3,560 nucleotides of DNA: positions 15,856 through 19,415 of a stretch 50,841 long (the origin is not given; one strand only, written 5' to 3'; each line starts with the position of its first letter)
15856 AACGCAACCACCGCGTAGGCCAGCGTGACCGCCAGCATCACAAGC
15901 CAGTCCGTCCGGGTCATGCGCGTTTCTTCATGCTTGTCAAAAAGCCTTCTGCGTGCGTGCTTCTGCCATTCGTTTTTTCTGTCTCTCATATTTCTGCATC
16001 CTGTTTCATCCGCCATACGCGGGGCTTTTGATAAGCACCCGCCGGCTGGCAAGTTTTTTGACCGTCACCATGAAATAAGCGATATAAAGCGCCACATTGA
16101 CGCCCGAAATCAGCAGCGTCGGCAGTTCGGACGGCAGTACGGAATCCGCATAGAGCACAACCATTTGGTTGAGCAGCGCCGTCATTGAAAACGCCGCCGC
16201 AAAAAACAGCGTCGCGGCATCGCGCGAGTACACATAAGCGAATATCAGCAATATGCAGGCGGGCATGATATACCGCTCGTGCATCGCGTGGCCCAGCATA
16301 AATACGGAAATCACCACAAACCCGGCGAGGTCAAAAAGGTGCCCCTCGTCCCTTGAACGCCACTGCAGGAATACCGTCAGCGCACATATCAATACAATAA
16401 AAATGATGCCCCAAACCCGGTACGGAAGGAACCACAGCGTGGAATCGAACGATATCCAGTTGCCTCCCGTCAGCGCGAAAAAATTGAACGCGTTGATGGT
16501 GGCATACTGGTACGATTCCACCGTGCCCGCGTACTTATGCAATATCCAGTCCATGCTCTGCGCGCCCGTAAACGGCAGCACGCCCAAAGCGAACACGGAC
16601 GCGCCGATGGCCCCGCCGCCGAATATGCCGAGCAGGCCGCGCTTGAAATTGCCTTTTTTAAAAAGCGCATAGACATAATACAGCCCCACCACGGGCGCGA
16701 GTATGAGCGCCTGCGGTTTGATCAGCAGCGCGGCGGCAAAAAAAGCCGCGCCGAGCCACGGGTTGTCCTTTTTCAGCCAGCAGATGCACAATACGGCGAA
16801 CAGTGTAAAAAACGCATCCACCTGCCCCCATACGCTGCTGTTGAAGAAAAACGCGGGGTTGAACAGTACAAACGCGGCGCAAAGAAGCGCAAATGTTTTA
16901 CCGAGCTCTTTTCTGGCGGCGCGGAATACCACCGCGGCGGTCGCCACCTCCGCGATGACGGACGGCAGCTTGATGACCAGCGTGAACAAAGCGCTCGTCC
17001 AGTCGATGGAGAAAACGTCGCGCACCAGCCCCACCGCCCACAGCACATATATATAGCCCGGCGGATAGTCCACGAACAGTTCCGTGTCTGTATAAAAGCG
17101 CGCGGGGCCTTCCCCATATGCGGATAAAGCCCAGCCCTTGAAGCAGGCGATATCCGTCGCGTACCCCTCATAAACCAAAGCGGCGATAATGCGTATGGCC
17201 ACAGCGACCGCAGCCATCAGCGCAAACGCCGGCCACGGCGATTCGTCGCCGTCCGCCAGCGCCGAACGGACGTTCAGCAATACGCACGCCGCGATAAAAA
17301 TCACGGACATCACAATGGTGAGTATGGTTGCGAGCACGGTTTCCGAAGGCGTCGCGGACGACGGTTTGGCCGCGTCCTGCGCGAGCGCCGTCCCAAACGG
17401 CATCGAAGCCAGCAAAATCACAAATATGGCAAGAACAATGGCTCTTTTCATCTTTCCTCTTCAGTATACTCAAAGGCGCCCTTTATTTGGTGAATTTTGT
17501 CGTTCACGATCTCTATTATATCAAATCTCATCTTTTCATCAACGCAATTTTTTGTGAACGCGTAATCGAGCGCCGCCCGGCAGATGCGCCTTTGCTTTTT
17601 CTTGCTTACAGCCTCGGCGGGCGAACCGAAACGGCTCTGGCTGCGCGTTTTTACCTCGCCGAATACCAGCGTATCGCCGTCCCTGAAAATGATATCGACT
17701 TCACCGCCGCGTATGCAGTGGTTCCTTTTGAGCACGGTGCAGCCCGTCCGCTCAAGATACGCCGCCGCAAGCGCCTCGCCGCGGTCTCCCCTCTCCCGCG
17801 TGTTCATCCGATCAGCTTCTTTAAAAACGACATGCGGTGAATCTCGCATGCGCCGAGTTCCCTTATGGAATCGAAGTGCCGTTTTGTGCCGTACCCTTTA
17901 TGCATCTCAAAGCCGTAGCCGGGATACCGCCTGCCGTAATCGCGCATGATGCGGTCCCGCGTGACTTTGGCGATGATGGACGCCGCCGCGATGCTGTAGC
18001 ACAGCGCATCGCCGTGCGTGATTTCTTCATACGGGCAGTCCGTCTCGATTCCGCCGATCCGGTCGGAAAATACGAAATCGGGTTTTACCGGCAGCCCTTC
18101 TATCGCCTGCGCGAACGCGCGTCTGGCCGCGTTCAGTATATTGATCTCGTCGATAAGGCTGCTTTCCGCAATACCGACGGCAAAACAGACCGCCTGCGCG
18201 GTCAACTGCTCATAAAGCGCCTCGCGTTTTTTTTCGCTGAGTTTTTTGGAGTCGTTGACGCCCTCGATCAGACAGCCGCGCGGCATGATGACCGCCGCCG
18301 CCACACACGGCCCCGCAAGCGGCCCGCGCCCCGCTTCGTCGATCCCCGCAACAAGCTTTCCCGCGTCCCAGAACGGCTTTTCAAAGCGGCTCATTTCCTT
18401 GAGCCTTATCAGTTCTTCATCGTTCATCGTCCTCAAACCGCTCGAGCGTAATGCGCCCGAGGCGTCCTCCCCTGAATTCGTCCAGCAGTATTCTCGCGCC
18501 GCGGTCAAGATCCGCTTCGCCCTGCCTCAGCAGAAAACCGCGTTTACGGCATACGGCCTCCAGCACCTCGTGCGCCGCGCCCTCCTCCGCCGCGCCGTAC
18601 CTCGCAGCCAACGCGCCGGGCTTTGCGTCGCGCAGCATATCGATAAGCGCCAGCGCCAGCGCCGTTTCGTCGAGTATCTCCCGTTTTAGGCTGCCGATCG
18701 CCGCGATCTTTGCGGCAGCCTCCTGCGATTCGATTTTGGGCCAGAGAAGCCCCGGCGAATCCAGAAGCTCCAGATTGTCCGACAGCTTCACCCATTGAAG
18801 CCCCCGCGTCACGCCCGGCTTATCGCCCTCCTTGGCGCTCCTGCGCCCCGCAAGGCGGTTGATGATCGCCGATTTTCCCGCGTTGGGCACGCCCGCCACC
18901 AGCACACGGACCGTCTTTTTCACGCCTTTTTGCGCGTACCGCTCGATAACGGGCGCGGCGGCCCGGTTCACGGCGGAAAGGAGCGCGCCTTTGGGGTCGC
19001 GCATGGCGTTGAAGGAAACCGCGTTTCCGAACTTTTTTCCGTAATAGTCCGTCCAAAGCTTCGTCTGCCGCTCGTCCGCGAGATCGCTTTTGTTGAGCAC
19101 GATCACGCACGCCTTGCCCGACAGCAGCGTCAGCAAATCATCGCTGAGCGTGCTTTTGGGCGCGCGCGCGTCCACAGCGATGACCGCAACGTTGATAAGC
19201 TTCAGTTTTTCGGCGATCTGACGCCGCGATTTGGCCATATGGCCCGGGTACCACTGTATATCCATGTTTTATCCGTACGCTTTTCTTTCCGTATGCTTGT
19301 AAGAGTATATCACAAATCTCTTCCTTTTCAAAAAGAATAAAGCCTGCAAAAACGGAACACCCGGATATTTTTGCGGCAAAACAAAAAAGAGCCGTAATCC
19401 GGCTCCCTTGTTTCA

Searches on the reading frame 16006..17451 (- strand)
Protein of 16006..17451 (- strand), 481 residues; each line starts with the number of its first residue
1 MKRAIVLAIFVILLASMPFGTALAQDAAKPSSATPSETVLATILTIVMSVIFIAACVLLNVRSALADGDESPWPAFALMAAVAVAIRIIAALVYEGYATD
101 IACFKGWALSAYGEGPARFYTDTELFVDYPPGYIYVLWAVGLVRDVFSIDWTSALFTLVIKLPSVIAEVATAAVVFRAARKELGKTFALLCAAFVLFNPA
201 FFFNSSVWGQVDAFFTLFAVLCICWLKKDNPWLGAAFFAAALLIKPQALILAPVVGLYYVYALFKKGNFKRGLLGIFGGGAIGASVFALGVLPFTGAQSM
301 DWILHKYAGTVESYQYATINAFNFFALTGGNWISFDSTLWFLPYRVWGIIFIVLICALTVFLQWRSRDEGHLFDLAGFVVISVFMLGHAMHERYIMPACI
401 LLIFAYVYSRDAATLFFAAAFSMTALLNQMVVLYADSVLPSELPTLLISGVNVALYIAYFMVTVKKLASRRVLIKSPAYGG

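Call 78: search_protein_families(library=pfam, proteins=[window:16006-17451:-], max_evalue=0.00001)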
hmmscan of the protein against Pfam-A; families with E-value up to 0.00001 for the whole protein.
window:16006-17451:- (481 aa): 3 families
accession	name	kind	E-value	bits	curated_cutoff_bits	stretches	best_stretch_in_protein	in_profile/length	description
PF03155.21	Alg6_Alg8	-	1e-07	31.8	25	1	127-304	45-239/482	ALG6, ALG8 glycosyltransferase family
PF09594.16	GT87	-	3.2e-07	30.8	25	1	129-380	3-231/237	Glycosyltransferase family 87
PF13231.12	PMT_2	-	4e-06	27.6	26.1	1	158-270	22-139/160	Dolichyl-phosphate-mannose-protein mannosyltransferase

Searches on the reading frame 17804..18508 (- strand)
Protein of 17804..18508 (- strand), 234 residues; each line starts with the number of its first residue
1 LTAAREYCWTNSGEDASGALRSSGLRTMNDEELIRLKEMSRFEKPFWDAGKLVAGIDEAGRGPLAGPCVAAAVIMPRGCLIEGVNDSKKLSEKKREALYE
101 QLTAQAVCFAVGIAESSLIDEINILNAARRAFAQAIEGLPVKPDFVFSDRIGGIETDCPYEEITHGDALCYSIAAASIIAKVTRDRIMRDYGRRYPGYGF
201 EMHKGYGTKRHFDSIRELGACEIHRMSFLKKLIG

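Call 78: search_protein_families(library=pfam, proteins=[window:17804-18508:-], max_evalue=0.00001)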
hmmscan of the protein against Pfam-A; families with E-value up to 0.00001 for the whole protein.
window:17804-18508:- (234 aa): 1 family
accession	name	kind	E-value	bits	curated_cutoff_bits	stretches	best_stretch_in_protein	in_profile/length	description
PF01351.25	RNase_HII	-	3.7e-38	131.9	25.8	1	54-229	1-197/199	Ribonuclease HII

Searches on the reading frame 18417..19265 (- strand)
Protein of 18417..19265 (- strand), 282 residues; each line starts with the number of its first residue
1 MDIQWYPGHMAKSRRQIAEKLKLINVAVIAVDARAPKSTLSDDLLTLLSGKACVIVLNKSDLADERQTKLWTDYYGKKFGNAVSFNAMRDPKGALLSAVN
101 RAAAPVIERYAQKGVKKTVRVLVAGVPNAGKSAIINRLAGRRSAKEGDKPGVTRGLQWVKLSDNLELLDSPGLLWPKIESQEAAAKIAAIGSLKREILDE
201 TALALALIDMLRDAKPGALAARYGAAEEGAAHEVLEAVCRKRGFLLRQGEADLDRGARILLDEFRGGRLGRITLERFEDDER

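Call 78: search_protein_families(library=pfam, proteins=[window:18417-19265:-], max_evalue=0.00001)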
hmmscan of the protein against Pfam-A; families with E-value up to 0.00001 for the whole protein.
window:18417-19265:- (282 aa): 2 families
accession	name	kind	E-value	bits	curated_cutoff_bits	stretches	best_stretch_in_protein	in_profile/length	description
PF01926.29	MMR_HSR1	-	2.3e-16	60.3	21.9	1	120-209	1-84/113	50S ribosome-binding GTPase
PF02421.24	FeoB_N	-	3.3e-08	33.6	27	0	120-174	2-58/156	Ferrous iron transport protein B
